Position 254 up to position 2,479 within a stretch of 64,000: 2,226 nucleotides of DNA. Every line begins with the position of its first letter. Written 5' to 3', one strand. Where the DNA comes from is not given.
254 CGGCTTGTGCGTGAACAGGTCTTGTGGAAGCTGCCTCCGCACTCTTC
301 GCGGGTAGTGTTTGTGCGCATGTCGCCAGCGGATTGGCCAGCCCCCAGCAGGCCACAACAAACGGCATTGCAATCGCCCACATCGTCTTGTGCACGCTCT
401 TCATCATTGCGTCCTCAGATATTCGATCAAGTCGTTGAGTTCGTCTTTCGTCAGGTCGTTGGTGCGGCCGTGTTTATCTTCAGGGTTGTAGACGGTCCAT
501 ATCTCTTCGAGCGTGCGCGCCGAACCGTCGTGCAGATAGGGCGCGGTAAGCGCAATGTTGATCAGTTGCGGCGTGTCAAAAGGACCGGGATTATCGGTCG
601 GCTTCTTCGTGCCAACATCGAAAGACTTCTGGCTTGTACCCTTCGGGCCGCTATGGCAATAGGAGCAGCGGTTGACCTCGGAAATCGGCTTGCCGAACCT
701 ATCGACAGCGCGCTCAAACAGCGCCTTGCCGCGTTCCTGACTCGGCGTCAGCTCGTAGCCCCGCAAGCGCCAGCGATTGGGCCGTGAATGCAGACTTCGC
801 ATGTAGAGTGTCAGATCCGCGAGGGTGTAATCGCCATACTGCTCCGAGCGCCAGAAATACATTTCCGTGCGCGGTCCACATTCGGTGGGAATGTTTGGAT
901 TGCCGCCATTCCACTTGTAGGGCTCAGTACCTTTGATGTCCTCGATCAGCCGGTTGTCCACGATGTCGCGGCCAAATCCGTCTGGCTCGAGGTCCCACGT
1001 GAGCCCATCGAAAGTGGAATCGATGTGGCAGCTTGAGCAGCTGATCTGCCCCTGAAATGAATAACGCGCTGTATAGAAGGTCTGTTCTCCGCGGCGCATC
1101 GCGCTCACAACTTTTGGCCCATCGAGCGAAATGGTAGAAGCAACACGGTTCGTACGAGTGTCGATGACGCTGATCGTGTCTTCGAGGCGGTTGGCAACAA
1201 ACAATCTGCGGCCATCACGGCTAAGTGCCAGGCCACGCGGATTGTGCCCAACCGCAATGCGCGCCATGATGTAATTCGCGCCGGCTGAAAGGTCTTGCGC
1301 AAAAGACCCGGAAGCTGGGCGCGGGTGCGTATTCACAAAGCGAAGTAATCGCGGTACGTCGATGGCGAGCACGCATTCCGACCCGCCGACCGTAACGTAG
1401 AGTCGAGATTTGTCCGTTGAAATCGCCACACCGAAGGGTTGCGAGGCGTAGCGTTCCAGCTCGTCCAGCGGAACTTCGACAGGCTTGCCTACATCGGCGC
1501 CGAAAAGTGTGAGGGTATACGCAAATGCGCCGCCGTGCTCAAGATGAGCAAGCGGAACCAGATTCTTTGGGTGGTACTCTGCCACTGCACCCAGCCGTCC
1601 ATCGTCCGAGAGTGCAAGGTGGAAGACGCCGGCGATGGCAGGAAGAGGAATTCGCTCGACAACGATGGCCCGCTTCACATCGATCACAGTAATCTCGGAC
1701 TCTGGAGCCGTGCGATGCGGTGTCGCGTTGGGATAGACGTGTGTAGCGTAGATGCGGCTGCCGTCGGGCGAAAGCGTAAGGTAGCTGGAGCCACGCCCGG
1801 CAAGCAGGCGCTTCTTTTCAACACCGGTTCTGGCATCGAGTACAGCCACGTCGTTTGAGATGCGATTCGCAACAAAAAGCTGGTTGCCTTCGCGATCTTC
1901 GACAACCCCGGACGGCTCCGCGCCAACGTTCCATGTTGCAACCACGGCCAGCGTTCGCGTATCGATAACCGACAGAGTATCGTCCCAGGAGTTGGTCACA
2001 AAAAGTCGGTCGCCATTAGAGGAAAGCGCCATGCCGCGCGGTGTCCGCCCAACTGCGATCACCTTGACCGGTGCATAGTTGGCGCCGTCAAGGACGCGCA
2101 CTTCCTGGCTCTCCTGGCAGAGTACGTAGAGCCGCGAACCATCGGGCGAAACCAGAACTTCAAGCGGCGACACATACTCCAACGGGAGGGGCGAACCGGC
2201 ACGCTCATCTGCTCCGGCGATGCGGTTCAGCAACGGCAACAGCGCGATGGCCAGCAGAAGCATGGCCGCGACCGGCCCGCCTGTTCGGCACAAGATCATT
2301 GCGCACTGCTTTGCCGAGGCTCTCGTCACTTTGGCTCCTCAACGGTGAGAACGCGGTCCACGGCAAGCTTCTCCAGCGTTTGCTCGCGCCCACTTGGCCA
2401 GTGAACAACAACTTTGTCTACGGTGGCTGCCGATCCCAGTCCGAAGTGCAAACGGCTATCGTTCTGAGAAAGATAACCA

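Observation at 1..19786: Large uncharacterised heme/propeller operon with its own TonB-dependent receptor: candidate new periplasmic pathway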

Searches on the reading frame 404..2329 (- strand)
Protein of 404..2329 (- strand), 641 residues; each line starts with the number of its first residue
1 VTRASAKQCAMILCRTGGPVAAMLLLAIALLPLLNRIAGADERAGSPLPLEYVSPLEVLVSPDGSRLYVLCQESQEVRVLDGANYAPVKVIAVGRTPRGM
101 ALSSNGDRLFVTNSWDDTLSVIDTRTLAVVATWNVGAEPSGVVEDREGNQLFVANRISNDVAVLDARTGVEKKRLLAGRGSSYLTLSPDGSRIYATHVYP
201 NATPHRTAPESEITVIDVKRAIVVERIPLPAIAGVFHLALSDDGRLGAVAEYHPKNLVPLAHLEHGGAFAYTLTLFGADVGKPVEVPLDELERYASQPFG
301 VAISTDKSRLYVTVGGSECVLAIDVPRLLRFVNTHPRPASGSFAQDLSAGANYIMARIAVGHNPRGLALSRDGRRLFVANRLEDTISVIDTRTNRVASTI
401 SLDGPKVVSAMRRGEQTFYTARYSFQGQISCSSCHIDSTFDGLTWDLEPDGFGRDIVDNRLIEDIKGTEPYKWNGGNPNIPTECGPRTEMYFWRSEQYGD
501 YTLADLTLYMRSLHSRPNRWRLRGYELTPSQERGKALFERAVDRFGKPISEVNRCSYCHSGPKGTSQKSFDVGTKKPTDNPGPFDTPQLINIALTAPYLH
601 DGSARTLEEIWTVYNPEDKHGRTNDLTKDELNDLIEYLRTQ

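Call 4: search_protein_families(library=pfam, proteins=[window:404-2329:-], max_evalue=0.01)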
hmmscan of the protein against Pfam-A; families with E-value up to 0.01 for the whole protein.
window:404-2329:- (641 aa): 10 families
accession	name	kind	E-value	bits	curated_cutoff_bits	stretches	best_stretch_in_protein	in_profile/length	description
PF21783.3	YNCE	-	3.6e-13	50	27.1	2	64-196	39-173/339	YNCE-like beta-propeller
PF10282.15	Lactonase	-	3.2e-12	46.8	21.7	0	359-390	288-319/344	Lactonase, 7-bladed beta-propeller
PF02239.22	Cytochrom_D1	-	3.3e-11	42.8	25.5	1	69-182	9-121/368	Cytochrome D1 heme domain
PF25174.1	Beta-prop_THOC3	-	1.1e-10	41.4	305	1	58-190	52-183/272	THOC3 beta-propeller domain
PF03150.19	CCP_MauG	-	3.2e-09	38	25.6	1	554-612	23-79/149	Di-haem cytochrome c peroxidase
PF00034.26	Cytochrom_C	-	0.00022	22.9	21.3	1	533-640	3-88/90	Cytochrome c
PF21419.2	RoxA-like_Cyt-c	-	0.00061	19.7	26.7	1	589-610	7-28/39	RoxA-like, cytochrome c-like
PF01436.27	NHL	-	0.0011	19.3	20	0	96-115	3-21/28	NHL repeat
PF09086.16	DUF1924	-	0.0028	18.4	22.5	0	411-438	8-36/96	Domain of unknown function (DUF1924)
PF08450.18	SGL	-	0.0047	17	26.3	0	364-394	136-166/246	SMP-30/Gluconolactonase/LRE-like region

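Call 5: search_protein_families(library=ncbifam, proteins=[window:404-2329:-], max_evalue=0.01)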
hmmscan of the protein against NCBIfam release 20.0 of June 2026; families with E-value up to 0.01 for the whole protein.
window:404-2329:- (641 aa): 14 families
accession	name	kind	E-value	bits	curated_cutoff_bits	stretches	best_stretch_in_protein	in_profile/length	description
NF052342.1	hydrazine_BC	exception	2.3e-52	178.1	1250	3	34-401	20-386/690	hydrazine synthase subunit beta-gamma fusion subunit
NF052340.1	hydrazine_beta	equivalog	2.1e-42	145.6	560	1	50-392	30-370/372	hydrazine synthase subunit beta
TIGR02276.1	beta_rpt_yvtn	repeat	1.6e-36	124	27.85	3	106-143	3-40/42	beta-propeller repeat protein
TIGR03866.1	PQQ_ABC_repeats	subfamily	9.4e-36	123.4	287.3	3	108-245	12-137/310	PQQ-dependent catabolism-associated beta-propeller protein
NF052341.1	hydrazine_gamma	equivalog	1.8e-21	76.5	625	2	584-639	281-337/339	hydrazine synthase subunit gamma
NF052280.1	7_blade_YncE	equivalog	1.1e-18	67.2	400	3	106-196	227-316/338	7-bladed beta-propeller protein YncE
NF052460.1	L-NosZ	equivalog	6.4e-17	61.2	700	2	68-168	145-247/480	clade III lactonase-type nitrous-oxide reductase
TIGR04039.1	MXAN_0977_Heme2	hypoth_equivalog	8.2e-15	54.7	362.85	2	574-622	236-283/336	MbnH family di-heme enzyme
NF048007.1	MmpL3Stblzr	equivalog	1.9e-12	47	600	1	89-197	42-151/366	MmpL3/TtfA transport complex stabilizer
TIGR03981.2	SAM_quin_mod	hypoth_equivalog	2.5e-07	29.9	340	1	583-612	327-356/411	His-Xaa-Ser system-associated MauG-like protein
NF038117.1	choice_anch_I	subfamily_domain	8.4e-06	24.9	300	0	354-391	87-135/458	choice-of-anchor I family protein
TIGR03791.1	TTQ_mauG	equivalog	1.9e-05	24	443.85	0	555-616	172-246/291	tryptophan tryptophylquinone biosynthesis enzyme MauG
TIGR04244.1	nitrous_NosZ_RR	equivalog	0.00044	18.9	625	0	354-393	307-346/627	TAT-dependent nitrous-oxide reductase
TIGR04484.1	thiosulf_SoxA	equivalog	0.0011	18.3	110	1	387-438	84-133/212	sulfur oxidation c-type cytochrome SoxA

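Call 8: find_homologous_proteins(query=window:404-2329:-, max_evalue=1e-10)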
Query window:404-2329:- (641 aa): 4951 proteins with E <= 1e-10 among 8000 candidates; the best 120 are listed.
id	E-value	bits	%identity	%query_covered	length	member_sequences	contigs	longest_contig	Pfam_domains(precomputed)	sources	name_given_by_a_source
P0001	0.0e+0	1470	100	100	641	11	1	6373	PF10282.16,PF25174.2,PF03150.20,PF21783.3,PF02239.23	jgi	-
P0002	0.0e+0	1321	89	100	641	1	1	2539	PF22494.4,PF10282.16,PF25174.2,PF03150.20,PF21783.3,PF02239.23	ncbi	-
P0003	0.0e+0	1275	85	100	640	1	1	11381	PF10282.16,PF25174.2,PF03150.20,PF21783.3,PF02239.23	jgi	jgi:YVTN family beta-propeller protein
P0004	0.0e+0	1264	86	100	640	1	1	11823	PF22494.4,PF10282.16,PF25174.2,PF03150.20,PF21783.3,PF02239.23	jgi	jgi:YVTN family beta-propeller protein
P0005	0.0e+0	1262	89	95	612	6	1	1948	PF10282.16,PF25174.2,PF03150.20,PF21783.3,PF02239.23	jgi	jgi:YVTN family beta-propeller protein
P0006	0.0e+0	1262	86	100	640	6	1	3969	PF10282.16,PF25174.2,PF03150.20,PF21783.3,PF02239.23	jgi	-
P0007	0.0e+0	1261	88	95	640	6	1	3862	PF10282.16,PF25174.2,PF03150.20,PF21783.3,PF02239.23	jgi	-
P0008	0.0e+0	1259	86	98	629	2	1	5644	PF10282.16,PF25174.2,PF03150.20,PF21783.3,PF02239.23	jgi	jgi:YVTN family beta-propeller protein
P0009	0.0e+0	1259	85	100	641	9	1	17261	PF10282.16,PF25174.2,PF03150.20,PF21783.3,PF02239.23,PF00034.27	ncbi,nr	ncbi:MAG TPA: hypothetical protein VH325_11380 [Bryobacteraceae bacterium]|nr:hypothetical protein [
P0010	0.0e+0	1257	85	100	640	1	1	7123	PF10282.16,PF25174.2,PF03150.20,PF21783.3,PF02239.23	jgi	jgi:YVTN family beta-propeller protein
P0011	0.0e+0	1247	86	97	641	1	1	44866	PF10282.16,PF25174.2,PF03150.20,PF21783.3,PF02239.23,PF00034.27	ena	-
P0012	0.0e+0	1245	83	100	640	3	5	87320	PF22494.4,PF10282.16,PF25174.2,PF03150.20,PF21783.3,PF02239.23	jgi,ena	-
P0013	0.0e+0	1245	84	100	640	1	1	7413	PF10282.16,PF25174.2,PF03150.20,PF21783.3,PF02239.23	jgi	-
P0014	0.0e+0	1239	83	100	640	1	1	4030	PF22494.4,PF10282.16,PF25174.2,PF03150.20,PF21783.3,PF02239.23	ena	-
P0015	0.0e+0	1239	83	100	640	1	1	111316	PF10282.16,PF25174.2,PF03150.20,PF21783.3,PF02239.23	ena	-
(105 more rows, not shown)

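Call 9: find_related_loci(query=window:404-2329:-, collection=genome_contigs, flank=10000)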
Query window:404-2329:- (641 aa) in genome_contigs; peptide patterns used: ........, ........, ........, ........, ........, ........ (x = any residue, [..] = any of these).
395 stretches matched a pattern; 384 encode a relative of the query (tblastn E <= 1e-3); the best 80 are kept; 80 distinct loci.
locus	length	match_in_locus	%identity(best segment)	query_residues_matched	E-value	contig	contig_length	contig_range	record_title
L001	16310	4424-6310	86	13-641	0e+0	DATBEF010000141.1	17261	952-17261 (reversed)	MAG TPA_asm: Bryobacteraceae bacterium isolate SMAG_U5830 k141_3672714, whole genome shotgun sequence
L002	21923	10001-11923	83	1-641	0e+0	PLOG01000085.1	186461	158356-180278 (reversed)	MAG: Acidobacteriaceae bacterium isolate fen_409 73.20120800_E1D.22_contig_269, whole genome shotgun sequence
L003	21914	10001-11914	84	4-641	0e+0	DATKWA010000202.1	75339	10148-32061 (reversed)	MAG TPA_asm: Terracidiphilus sp. isolate SMAG_U14148 k141_1907876, whole genome shotgun sequence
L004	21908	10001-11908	81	3-638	0e+0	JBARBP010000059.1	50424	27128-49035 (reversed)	MAG: Terracidiphilus sp. isolate MFD05764_ilm_asm_bin102 k127_3108427, whole genome shotgun sequence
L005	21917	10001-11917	83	3-641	0e+0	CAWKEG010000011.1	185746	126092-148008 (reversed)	MAG: uncultured Acidobacteriaceae bacterium isolate MFD04752.bin.1.131 genome assembly, contig: contig_21703, whole geno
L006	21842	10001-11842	80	34-641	0e+0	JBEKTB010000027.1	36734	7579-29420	MAG: Terracidiphilus sp. isolate SPRUCE 548 SPRUCE_548_27, whole genome shotgun sequence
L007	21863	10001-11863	80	20-638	0e+0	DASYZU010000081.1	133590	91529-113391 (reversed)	MAG TPA_asm: Terracidiphilus sp. isolate SMAG_U6370 k141_577805, whole genome shotgun sequence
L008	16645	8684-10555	80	20-641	0e+0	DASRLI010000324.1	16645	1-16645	MAG TPA_asm: Terracidiphilus sp. isolate SMAG_U10184 k141_528392, whole genome shotgun sequence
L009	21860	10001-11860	78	22-641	0e+0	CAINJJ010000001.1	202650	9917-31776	MAG: uncultured Acidobacteriaceae bacterium isolate AM3_bin-1327 genome assembly, contig: bin-1327:01/56, whole genome s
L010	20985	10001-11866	78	26-641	0e+0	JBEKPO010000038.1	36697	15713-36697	MAG: Terracidiphilus sp. isolate SPRUCE 466 SPRUCE_466_38, whole genome shotgun sequence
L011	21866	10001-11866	78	17-637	0e+0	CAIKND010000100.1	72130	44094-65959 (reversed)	MAG: uncultured Acidobacteriaceae bacterium isolate AM-2014_bin-0823 genome assembly, contig: bin-0823:100/241, whole ge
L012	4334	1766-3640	76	11-641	0e+0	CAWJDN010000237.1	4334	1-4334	MAG: uncultured Acidobacteriaceae bacterium isolate MFD04752.bin.2.45 genome assembly, contig: contig_33669, whole genom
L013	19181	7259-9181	76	3-641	0e+0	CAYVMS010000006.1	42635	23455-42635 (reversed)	MAG TPA_asm: uncultured Terracidiphilus sp. isolate binchicken_co3_521 genome assembly, contig: NODE_2603_length_42635_c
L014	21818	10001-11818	79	43-641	0e+0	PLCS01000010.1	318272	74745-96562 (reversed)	MAG: Acidobacteriaceae bacterium isolate palsa_248 73.20111000_P3D.24_contig_540, whole genome shotgun sequence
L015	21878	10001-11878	77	26-641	0e+0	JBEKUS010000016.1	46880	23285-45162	MAG: Terracidiphilus sp. isolate SPRUCE 587 SPRUCE_587_16, whole genome shotgun sequence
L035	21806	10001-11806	77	42-641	0e+0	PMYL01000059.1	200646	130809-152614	MAG: Acidobacteriaceae bacterium isolate fen_182 73.20110800_E2D.6_contig_224, whole genome shotgun sequence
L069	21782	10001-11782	76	50-641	0e+0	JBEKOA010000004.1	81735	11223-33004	MAG: Terracidiphilus sp. isolate SPRUCE 42 SPRUCE_42_4, whole genome shotgun sequence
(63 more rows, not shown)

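Call 14: search_solved_structures(query=window:404-2329:-, max_evalue=0.001, show_alignments=3)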
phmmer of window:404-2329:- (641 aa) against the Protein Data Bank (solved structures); distinct sequences matched with E-value up to 0.001: 9.
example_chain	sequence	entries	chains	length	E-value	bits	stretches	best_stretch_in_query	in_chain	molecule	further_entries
1l0q_A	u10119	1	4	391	3.4e-42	148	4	54-166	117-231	Surface layer protein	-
5c2v_B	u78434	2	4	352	2.3e-34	122.1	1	50-392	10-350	HYDRAZINE SYNTHASE BETA SUBUNIT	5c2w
5c2v_C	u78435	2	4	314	5.4e-20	74.7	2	582-639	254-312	HYDRAZINE SYNTHASE GAMMA SUBUNIT | Hypothetical (Di heme) protein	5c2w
6e1c_A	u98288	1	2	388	9.9e-12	47.3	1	571-616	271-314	Di-heme enzyme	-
3vgz_A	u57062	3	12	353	3.6e-09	38.9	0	55-169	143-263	Uncharacterized protein YncE | PQQ-dependent catabolism-associated beta-propeller protein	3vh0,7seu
1iqc_A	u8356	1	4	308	3.4e-07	32.4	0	581-640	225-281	di-heme peroxidase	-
3o5c_A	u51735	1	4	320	1.2e-05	27.2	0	582-638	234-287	Cytochrome c551 peroxidase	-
6rtd_A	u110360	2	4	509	0.00018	23.4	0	58-168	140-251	Cytochrome c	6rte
3bws_A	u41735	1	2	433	0.00019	23.3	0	107-196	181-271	protein Lp49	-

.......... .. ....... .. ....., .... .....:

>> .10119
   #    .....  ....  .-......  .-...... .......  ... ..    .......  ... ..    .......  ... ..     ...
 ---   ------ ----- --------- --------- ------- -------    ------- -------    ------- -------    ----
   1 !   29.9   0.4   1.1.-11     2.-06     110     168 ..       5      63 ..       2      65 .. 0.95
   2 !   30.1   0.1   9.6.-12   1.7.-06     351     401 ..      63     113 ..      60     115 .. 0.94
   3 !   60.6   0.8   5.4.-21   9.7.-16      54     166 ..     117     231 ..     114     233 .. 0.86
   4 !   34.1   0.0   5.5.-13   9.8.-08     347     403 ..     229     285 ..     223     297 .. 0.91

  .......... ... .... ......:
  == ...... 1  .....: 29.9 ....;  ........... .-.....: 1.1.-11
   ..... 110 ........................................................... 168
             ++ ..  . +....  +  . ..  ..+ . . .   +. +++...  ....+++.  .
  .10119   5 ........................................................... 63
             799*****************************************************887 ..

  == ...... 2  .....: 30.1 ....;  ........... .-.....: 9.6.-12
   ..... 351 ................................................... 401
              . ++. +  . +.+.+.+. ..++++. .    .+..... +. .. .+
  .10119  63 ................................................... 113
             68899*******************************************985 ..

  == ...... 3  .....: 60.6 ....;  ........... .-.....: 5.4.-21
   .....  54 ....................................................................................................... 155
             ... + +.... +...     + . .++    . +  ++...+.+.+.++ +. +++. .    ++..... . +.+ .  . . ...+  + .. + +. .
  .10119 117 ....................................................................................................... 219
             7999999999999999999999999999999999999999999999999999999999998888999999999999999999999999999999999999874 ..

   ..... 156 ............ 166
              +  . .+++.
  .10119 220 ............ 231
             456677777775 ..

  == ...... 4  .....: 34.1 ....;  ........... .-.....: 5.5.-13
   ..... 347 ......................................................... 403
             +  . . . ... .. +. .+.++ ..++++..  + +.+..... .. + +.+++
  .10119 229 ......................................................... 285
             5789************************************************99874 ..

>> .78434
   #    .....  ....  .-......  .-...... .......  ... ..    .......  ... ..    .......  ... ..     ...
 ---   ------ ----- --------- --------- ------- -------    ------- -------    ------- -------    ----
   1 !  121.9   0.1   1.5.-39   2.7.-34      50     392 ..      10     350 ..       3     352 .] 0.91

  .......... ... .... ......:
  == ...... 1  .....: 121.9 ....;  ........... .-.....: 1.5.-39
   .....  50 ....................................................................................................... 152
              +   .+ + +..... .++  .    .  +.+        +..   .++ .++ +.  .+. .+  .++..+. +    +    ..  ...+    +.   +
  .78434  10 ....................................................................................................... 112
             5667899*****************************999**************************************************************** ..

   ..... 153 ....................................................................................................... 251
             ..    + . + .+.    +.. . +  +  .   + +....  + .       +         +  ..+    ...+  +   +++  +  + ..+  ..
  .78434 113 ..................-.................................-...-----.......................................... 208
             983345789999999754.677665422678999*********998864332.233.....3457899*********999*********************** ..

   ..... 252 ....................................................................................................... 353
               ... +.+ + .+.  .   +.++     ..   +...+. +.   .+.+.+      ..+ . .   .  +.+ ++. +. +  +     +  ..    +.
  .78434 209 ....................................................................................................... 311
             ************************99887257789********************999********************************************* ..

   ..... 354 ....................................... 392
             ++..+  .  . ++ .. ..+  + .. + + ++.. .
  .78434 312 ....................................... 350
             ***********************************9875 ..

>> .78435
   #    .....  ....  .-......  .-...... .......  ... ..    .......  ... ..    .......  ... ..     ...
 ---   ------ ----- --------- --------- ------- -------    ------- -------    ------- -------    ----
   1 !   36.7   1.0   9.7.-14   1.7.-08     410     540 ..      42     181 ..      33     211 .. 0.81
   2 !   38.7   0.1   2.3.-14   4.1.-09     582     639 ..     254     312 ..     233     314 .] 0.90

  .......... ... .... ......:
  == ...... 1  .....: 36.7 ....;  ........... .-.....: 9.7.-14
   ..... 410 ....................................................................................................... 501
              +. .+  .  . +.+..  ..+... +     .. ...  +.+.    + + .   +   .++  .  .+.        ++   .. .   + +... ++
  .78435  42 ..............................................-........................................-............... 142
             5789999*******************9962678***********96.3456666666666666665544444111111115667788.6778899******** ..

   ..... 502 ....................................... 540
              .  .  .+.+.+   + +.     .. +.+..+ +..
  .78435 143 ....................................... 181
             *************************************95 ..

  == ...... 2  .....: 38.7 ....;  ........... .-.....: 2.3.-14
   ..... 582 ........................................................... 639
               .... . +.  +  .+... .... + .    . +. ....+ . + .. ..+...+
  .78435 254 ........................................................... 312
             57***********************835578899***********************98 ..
